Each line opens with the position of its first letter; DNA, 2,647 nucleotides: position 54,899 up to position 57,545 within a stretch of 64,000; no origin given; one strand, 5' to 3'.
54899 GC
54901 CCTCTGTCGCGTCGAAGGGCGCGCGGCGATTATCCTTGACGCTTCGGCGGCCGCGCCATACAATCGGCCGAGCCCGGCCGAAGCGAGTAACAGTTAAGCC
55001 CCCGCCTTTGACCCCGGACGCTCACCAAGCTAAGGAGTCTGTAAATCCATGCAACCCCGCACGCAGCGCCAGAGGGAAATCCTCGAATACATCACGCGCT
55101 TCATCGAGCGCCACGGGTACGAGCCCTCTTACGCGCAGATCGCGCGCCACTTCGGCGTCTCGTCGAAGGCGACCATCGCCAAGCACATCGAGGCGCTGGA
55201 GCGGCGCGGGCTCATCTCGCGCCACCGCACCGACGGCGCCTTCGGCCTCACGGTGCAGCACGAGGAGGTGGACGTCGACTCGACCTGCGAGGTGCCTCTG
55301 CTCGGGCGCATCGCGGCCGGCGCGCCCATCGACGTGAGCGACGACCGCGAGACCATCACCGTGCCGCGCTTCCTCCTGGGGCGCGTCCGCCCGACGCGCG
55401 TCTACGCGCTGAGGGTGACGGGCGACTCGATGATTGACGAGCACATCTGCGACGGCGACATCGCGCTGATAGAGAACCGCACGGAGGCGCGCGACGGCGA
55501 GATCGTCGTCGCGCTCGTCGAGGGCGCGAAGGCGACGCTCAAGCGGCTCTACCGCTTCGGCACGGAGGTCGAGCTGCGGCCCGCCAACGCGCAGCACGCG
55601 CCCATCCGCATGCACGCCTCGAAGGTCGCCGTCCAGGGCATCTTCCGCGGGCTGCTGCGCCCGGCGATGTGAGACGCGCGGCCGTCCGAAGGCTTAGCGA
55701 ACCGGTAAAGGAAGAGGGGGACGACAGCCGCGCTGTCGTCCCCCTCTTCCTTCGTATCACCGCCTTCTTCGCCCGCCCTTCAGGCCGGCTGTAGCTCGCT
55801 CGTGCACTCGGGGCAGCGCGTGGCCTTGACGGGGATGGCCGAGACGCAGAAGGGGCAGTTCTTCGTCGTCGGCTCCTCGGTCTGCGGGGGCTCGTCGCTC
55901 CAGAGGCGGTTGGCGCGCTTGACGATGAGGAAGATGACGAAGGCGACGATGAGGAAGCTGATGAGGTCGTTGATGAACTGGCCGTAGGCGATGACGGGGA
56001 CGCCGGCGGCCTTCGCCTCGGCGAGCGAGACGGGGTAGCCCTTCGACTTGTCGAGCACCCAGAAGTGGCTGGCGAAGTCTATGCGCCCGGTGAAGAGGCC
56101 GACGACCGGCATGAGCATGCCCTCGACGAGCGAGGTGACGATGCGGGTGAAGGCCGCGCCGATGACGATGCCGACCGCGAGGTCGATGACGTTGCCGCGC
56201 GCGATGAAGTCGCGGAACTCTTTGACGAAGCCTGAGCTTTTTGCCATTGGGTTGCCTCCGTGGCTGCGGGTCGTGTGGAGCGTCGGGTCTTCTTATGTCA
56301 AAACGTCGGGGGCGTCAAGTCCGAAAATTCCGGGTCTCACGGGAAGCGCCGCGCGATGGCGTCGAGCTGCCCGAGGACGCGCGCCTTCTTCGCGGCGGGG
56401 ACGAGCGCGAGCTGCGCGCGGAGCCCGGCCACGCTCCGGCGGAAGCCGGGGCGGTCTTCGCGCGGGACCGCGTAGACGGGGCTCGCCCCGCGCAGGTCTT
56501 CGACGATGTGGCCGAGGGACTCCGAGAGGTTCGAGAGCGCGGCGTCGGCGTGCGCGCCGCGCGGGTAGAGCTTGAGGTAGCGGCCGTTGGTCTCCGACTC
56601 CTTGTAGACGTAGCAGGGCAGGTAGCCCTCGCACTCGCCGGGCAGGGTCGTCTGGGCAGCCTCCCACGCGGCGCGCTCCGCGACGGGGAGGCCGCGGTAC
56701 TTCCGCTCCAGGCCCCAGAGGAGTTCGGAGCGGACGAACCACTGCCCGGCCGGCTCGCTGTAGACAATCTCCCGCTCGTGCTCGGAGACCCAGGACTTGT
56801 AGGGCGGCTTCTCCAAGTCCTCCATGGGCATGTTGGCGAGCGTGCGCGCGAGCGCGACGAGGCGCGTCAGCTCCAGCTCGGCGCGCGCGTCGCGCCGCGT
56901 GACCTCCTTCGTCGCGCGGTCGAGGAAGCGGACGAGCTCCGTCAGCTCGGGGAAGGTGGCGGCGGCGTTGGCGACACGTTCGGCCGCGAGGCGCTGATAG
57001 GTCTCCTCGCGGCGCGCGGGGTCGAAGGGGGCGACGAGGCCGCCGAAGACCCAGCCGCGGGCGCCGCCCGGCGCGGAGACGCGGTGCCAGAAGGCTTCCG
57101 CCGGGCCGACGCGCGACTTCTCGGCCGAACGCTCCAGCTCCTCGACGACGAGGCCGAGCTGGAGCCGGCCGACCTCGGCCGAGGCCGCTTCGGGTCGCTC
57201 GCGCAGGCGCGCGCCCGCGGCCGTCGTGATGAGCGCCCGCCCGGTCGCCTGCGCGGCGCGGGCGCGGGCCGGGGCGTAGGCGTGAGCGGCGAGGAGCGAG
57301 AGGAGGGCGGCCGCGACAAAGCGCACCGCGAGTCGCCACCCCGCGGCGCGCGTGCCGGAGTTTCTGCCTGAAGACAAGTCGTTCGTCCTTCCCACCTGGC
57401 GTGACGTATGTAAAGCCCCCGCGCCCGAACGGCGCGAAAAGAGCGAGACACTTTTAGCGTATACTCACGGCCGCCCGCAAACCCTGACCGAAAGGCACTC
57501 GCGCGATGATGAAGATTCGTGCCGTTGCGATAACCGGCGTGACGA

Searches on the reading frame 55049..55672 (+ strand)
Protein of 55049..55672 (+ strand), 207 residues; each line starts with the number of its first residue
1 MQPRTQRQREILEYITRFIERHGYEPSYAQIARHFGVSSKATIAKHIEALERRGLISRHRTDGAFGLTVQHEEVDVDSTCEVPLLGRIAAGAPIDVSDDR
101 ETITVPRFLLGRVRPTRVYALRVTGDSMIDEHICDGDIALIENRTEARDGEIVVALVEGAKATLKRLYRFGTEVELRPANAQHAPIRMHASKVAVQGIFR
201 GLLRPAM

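Call 66: search_protein_families(library=pfam, proteins=[window:55049-55672:+], max_evalue=0.00001)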
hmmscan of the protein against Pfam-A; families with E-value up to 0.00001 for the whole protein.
window:55049-55672:+ (207 aa): 2 families
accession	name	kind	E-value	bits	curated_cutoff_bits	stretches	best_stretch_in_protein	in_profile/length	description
PF00717.28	Peptidase_S24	-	1.2e-28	99.6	23.3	1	83-198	1-114/116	Peptidase S24-like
PF01726.22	LexA_DNA_bind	-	2.1e-18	66.3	23.7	1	1-59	1-59/65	LexA DNA binding domain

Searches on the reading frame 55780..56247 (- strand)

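Call 66: search_protein_families(library=pfam, proteins=[window:55780-56247:-], max_evalue=0.00001)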
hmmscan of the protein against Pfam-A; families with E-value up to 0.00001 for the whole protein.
window:55780-56247:- (155 aa): 1 family
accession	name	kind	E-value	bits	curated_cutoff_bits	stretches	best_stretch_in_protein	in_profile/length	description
PF01741.23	MscL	-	1.4e-39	135.7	27.4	1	7-128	1-111/123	Large-conductance mechanosensitive channel, MscL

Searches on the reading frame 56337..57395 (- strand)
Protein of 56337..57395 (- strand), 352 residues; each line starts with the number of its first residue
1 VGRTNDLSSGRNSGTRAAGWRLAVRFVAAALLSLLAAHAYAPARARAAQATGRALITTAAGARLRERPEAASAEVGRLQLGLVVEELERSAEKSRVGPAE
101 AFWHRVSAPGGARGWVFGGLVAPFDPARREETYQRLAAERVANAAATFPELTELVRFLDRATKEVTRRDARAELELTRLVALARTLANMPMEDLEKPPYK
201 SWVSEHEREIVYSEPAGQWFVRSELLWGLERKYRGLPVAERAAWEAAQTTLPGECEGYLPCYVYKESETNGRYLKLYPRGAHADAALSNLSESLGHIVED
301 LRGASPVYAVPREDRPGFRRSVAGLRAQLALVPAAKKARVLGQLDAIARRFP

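Call 66: search_protein_families(library=pfam, proteins=[window:56337-57395:-], max_evalue=0.00001)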
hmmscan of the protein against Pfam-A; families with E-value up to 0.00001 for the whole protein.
window:56337-57395:- (352 aa): 1 family
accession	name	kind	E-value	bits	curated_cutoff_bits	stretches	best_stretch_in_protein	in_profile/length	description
PF08239.17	SH3_3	-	3.9e-06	27.4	27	1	61-121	2-53/54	Bacterial SH3 domain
